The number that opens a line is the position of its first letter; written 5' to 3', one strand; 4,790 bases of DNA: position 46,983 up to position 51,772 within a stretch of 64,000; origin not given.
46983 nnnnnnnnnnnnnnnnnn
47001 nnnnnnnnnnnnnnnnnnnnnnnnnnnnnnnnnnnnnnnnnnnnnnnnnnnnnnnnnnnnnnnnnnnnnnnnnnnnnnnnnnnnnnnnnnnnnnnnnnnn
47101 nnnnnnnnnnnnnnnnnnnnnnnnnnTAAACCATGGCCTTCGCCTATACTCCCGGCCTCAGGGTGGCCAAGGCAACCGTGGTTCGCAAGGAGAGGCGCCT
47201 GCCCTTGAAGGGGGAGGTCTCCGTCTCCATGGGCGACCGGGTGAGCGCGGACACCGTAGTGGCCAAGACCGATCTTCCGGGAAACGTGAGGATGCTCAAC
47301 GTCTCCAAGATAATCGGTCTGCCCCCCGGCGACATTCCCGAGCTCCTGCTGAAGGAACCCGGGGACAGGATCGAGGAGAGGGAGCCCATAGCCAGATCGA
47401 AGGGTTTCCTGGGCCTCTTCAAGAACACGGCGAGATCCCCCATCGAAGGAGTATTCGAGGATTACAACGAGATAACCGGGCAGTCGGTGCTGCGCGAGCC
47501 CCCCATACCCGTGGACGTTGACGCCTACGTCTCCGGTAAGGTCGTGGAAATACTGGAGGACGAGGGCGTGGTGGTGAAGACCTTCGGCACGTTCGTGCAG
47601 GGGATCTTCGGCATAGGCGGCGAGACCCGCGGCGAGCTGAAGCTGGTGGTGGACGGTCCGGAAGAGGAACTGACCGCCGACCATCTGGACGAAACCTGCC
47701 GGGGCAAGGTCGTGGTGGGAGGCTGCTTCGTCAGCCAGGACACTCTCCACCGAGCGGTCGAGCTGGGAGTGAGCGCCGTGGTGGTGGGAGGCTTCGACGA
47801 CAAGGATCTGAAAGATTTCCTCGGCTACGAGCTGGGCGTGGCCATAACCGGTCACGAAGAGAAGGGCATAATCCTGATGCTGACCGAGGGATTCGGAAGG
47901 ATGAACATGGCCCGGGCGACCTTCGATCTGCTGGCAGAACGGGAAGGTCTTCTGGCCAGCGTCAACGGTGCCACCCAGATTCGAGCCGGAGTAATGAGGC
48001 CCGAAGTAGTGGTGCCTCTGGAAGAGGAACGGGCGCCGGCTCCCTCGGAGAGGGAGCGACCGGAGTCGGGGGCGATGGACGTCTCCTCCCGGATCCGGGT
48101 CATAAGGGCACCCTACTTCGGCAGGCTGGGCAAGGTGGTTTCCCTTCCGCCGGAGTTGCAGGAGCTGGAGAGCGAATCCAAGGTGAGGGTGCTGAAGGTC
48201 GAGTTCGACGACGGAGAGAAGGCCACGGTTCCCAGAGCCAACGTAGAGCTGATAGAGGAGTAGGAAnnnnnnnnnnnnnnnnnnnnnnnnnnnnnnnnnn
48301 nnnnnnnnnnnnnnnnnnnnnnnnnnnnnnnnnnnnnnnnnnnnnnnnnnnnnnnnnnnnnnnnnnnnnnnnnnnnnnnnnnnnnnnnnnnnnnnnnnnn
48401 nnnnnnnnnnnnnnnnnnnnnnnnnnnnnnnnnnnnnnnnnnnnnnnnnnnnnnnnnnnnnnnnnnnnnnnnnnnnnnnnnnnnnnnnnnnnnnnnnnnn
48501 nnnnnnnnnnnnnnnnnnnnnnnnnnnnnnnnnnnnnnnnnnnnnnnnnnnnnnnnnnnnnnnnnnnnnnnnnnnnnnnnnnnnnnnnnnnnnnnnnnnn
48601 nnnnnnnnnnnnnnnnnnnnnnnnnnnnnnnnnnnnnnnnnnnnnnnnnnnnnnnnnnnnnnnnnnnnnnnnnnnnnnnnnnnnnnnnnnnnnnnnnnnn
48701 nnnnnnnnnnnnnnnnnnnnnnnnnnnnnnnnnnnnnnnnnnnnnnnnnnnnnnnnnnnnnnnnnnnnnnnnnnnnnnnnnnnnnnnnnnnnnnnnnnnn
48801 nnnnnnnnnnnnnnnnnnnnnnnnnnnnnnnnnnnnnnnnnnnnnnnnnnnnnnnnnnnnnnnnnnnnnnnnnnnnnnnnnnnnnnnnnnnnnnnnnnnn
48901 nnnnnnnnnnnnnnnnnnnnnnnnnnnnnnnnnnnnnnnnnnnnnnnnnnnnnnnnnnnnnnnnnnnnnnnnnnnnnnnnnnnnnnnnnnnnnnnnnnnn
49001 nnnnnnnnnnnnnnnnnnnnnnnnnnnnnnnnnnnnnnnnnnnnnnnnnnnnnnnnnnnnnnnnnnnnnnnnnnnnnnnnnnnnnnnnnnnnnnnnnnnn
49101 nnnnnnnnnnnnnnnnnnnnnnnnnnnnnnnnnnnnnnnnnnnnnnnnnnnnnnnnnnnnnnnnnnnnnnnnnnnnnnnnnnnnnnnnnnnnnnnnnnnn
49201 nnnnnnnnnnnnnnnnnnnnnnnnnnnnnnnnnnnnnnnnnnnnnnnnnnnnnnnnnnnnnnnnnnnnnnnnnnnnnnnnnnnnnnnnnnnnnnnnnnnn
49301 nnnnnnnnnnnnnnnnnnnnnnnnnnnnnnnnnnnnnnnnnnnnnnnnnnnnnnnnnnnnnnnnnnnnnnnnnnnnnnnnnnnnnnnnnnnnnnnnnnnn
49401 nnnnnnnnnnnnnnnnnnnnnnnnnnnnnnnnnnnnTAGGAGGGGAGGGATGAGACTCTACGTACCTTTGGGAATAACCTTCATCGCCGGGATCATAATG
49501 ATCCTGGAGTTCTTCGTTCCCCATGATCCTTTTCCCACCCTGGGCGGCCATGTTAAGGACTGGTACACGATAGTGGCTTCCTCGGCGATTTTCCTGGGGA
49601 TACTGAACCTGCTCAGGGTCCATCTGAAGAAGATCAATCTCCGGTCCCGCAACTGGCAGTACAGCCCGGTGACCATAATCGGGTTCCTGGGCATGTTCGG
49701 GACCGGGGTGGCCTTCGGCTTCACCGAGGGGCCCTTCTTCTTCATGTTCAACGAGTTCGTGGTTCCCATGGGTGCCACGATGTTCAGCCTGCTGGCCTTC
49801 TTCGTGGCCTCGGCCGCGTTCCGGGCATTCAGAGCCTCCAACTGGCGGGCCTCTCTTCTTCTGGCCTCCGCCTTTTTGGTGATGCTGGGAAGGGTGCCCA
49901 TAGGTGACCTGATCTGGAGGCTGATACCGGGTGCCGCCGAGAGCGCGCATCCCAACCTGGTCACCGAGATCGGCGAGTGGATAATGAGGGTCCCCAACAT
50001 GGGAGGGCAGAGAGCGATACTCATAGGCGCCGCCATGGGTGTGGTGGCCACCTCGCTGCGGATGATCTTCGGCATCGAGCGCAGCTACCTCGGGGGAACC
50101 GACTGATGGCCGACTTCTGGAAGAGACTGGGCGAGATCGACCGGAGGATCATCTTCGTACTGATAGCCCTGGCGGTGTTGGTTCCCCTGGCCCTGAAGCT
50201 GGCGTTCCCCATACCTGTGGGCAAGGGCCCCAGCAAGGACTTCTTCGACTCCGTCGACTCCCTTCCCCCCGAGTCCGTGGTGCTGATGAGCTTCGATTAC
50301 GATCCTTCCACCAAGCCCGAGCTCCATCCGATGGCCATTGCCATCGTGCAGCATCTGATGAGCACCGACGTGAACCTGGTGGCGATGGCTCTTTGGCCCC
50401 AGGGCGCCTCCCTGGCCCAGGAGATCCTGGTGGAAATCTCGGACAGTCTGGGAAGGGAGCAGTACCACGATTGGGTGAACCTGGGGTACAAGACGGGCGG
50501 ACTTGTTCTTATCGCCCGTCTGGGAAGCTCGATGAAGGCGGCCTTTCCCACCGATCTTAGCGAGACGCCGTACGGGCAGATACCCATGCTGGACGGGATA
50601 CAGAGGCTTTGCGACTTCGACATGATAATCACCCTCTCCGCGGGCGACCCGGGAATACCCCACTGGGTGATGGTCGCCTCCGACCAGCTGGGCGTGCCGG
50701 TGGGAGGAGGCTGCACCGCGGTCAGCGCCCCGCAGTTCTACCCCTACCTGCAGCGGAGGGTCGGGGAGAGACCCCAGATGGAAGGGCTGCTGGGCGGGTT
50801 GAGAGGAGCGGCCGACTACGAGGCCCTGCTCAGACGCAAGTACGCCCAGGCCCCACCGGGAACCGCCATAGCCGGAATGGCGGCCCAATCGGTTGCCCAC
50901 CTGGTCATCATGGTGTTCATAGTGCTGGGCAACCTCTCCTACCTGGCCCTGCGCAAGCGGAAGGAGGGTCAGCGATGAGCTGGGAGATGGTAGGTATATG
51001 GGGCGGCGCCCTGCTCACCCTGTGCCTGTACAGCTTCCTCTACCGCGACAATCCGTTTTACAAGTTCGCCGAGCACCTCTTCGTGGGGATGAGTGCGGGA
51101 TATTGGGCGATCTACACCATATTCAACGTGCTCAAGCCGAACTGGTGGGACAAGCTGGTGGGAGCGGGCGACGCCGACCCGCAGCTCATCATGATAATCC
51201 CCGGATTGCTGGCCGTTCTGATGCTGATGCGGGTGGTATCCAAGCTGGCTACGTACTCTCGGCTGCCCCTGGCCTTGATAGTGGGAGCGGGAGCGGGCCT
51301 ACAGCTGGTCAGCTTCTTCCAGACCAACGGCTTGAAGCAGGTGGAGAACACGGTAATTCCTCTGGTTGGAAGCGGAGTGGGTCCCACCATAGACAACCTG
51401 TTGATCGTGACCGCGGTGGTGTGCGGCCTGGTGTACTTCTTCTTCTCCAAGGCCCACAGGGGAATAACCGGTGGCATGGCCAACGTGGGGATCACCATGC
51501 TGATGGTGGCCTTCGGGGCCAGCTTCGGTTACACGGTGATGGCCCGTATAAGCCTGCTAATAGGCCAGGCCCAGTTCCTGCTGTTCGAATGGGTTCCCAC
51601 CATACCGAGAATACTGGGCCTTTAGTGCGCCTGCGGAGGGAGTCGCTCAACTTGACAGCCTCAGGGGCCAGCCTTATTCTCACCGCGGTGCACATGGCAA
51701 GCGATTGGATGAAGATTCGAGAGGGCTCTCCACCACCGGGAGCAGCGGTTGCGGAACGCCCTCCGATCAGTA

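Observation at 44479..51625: Eight translationally coupled genes of unknown function around a MutL-family ASKHA ATPase and several membrane proteins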

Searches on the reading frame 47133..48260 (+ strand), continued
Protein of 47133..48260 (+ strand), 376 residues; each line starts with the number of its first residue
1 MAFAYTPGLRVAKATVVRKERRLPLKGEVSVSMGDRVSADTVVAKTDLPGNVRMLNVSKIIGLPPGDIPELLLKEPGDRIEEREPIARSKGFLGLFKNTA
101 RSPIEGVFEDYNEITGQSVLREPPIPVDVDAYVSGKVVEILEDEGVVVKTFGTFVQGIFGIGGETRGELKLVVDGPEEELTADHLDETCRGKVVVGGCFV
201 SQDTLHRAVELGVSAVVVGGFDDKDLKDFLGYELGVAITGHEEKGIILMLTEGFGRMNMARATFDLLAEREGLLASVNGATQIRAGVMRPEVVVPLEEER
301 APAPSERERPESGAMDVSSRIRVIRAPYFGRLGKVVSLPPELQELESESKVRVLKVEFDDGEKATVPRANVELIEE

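Call 102: find_encoding_contigs(protein=P0405, flank=10000, max_places=1)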
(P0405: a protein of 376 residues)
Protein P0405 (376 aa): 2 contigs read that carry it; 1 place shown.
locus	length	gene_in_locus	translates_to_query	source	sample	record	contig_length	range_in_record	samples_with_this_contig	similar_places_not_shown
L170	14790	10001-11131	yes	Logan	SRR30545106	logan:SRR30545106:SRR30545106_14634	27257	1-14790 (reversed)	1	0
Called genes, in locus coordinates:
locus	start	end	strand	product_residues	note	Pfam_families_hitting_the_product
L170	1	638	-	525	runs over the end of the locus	PF00342:PGI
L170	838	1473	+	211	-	PF13649:Methyltransf_25 (weak)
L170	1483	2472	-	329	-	PF13145:Rotamase_2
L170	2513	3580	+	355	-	-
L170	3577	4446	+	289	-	-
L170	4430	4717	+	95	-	-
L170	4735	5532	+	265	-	PF20539:DUF6754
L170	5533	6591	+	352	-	-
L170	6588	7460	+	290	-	-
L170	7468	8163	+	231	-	-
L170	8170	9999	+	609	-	PF13941:MutL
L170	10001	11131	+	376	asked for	-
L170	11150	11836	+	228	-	PF00677:Lum_binding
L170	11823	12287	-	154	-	PF00072:Response_reg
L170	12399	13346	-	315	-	PF00535:Glycos_transf_2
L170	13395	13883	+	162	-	PF00293:NUDIX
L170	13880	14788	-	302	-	?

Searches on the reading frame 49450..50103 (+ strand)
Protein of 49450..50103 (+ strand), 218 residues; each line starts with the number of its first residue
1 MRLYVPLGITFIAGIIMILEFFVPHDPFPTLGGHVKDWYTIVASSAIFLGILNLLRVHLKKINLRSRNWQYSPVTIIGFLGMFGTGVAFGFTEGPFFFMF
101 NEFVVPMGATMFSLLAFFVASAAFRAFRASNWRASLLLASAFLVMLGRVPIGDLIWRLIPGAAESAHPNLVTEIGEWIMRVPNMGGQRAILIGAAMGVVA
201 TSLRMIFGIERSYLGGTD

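Call 3: search_protein_families(library=pfam, proteins=[window:49450-50103:+], max_evalue=0.1)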
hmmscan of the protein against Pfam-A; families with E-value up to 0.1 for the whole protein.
window:49450-50103:+ (218 aa): 0 families

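Call 4: search_protein_families(library=ncbifam, proteins=[window:49450-50103:+], max_evalue=0.1)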
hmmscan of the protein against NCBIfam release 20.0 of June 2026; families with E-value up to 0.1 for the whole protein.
window:49450-50103:+ (218 aa): 0 families

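Call 39: search_solved_structures(query=A3, max_evalue=1)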
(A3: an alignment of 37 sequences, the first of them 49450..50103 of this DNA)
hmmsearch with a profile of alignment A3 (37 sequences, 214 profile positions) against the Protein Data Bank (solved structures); distinct sequences matched with E-value up to 1: 0.

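Call 51: search_protein_families(library=padloc, proteins=[window:49450-50103:+], max_evalue=0.01)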
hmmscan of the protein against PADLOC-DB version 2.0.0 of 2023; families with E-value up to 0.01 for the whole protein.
window:49450-50103:+ (218 aa): 0 families

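Call 53: search_protein_families(library=pfam, alignment_id=A3, max_evalue=1)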
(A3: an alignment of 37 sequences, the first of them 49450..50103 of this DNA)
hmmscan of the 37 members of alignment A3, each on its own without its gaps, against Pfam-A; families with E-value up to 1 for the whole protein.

A. member 1, window:49450-50103:+ (218 aa): 0 families

B. families by the number of members that match (of 37 scanned): 47 families (the first 25 are shown)
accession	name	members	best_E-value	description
PF24357.1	TMD0_ABC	9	3.6e-06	ABC transporter TMD0 domain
PF24365.1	DUF7521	7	0.019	Family of unknown function (DUF7521)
PF07695.17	7TMR-DISM_7TM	5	0.006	7TM diverse intracellular signalling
PF20082.4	DUF6476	3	0.014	Family of unknown function (DUF6476)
PF01757.29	Acyl_transf_3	3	0.05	Acyltransferase domain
PF11874.13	DUF3394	3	0.069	Domain of unknown function (DUF3394)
PF17555.7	TssN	3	0.24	Type VI secretion system, TssN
PF16209.10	PhoLip_ATPase_N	2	0.02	Phospholipid-translocating ATPase N-terminal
PF09843.14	DUF2070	2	0.12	Predicted membrane protein (DUF2070)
PF08592.16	Anthrone_oxy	2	0.29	Anthrone oxygenase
PF06197.19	DUF998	1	0.0004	Protein of unknown function (DUF998)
PF24417.1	DUF7549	1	0.0019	Family of unknown function (DUF7549)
PF09990.14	DUF2231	1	0.0059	Predicted membrane protein (DUF2231)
PF17043.10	MAT1-1-2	1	0.0075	Mating type protein 1-1-2 of unknown function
PF09600.15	Cyd_oper_YbgE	1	0.0085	Cyd operon protein YbgE (Cyd_oper_YbgE)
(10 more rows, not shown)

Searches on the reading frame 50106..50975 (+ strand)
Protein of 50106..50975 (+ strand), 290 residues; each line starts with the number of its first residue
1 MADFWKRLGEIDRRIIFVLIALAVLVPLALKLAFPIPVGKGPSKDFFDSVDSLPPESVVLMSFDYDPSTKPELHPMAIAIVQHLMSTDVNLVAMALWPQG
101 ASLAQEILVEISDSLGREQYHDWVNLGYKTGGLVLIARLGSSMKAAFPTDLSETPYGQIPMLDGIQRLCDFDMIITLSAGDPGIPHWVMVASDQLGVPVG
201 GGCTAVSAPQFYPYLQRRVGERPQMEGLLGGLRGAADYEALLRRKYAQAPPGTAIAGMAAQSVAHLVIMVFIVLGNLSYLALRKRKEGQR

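Call 3: search_protein_families(library=pfam, proteins=[window:50106-50975:+], max_evalue=0.1)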
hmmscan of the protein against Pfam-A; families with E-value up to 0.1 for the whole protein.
window:50106-50975:+ (290 aa): 0 families

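Call 4: search_protein_families(library=ncbifam, proteins=[window:50106-50975:+], max_evalue=0.1)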
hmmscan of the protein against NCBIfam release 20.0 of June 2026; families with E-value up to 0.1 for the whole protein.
window:50106-50975:+ (290 aa): 0 families

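Call 40: search_solved_structures(query=A4, max_evalue=1)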
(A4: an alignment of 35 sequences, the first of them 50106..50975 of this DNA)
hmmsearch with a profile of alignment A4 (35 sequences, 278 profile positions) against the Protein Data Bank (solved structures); distinct sequences matched with E-value up to 1: 0.

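Call 51: search_protein_families(library=padloc, proteins=[window:50106-50975:+], max_evalue=0.01)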
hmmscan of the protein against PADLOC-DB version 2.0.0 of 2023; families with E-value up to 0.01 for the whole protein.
window:50106-50975:+ (290 aa): 0 families

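Call 55: search_protein_families(library=pfam, alignment_id=A4, max_evalue=1)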
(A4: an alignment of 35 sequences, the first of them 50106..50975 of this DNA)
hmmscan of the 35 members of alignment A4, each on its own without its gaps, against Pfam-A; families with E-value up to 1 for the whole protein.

A. member 1, window:50106-50975:+ (290 aa): 0 families

B. families by the number of members that match (of 35 scanned): 23 families
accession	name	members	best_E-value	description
PF15711.10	ILEI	3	0.081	Interleukin-like EMT inducer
PF22812.1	CR_prot_dom_plant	2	0.082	Plant cysteine-rich protein domain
PF19053.6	EccD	1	0.015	EccD-like transmembrane domain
PF06196.17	DUF997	1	0.02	Protein of unknown function (DUF997)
PF11952.13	XTBD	1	0.038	XRN-Two Binding Domain, XTBD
PF12669.12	FeoB_associated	1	0.066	FeoB-associated Cys-rich membrane protein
PF23840.1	Phage_tail_terminator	1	0.087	Phage tail terminator protein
PF06919.17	Phage_T4_Gp30_7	1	0.11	Phage Gp30.7 protein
PF01594.21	AI-2E_transport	1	0.11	AI-2E family transporter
PF12229.13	PG_binding_4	1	0.12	Putative peptidoglycan binding domain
PF01281.25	Ribosomal_L9_N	1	0.14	Ribosomal protein L9, N-terminal domain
PF03459.23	TOBE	1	0.15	TOBE domain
PF13283.12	NfrA_C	1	0.16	Bacteriophage N adsorption protein A C-term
PF08022.18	FAD_binding_8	1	0.17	FAD-binding domain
PF24073.1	DUF7365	1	0.18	Coiled-coil region of unknown function (DUF7365)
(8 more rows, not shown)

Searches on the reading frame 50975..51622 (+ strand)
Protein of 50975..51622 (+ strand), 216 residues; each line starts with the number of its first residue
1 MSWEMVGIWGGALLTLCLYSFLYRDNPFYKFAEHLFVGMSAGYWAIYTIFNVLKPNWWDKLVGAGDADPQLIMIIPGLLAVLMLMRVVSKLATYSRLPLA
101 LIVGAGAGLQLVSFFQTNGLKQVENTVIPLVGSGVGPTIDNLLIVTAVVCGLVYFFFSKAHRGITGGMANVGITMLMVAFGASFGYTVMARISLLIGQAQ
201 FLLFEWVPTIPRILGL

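Call 3: search_protein_families(library=pfam, proteins=[window:50975-51622:+], max_evalue=0.1)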
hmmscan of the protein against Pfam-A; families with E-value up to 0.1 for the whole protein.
window:50975-51622:+ (216 aa): 0 families

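Call 4: search_protein_families(library=ncbifam, proteins=[window:50975-51622:+], max_evalue=0.1)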
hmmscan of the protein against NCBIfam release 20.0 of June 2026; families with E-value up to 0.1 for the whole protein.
window:50975-51622:+ (216 aa): 0 families

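Call 41: search_solved_structures(query=A5, max_evalue=1)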
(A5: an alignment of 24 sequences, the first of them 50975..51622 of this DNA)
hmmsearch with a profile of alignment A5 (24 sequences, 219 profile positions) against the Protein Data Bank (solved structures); distinct sequences matched with E-value up to 1: 0.

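Call 51: search_protein_families(library=padloc, proteins=[window:50975-51622:+], max_evalue=0.01)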
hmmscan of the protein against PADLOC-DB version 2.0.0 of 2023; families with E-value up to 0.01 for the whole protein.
window:50975-51622:+ (216 aa): 0 families

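Call 54: search_protein_families(library=pfam, alignment_id=A5, max_evalue=1)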
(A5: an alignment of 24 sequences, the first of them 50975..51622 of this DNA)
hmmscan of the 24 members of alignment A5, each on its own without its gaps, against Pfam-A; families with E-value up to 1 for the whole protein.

A. member 1, window:50975-51622:+ (216 aa): 0 families

B. families by the number of members that match (of 24 scanned): 16 families
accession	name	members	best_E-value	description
PF16935.10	Hol_Tox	6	0.0031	Putative Holin-like Toxin (Hol-Tox)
PF19517.4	DUF6050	2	0.042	Family of unknown function (DUF6050)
PF14610.12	Psg1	2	0.17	Ykl077w/Psg1 (Pma1 Stabilization in Golgi)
PF07850.20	Renin_r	1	0.064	Renin receptor-like transmembrane spanning segment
PF11675.13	DUF3271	1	0.064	Protein of unknown function (DUF3271)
PF13139.11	DUF3981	1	0.088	Domain of unknown function (DUF3981)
PF08409.16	TMTC_DUF1736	1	0.1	Protein O-mannosyl-transferase TMTC, DUF1736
PF08355.17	EF_assoc_1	1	0.15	EF hand associated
PF25408.1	AAA_lid_NAV1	1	0.17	NAV1-like, AAA+ ATPase lid domain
PF01616.22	Orbi_NS3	1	0.19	Orbivirus NS3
PF03699.18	UPF0182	1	0.21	Uncharacterised protein family (UPF0182)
PF12488.13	DUF3704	1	0.21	Protein of unknown function (DUF3704)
PF14061.12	Mtf2_C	1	0.25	Polycomb-like MTF2 factor 2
PF02402.22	Lysis_col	1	0.27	Lysis protein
PF06305.16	LapA_dom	1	0.33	Lipopolysaccharide assembly protein A domain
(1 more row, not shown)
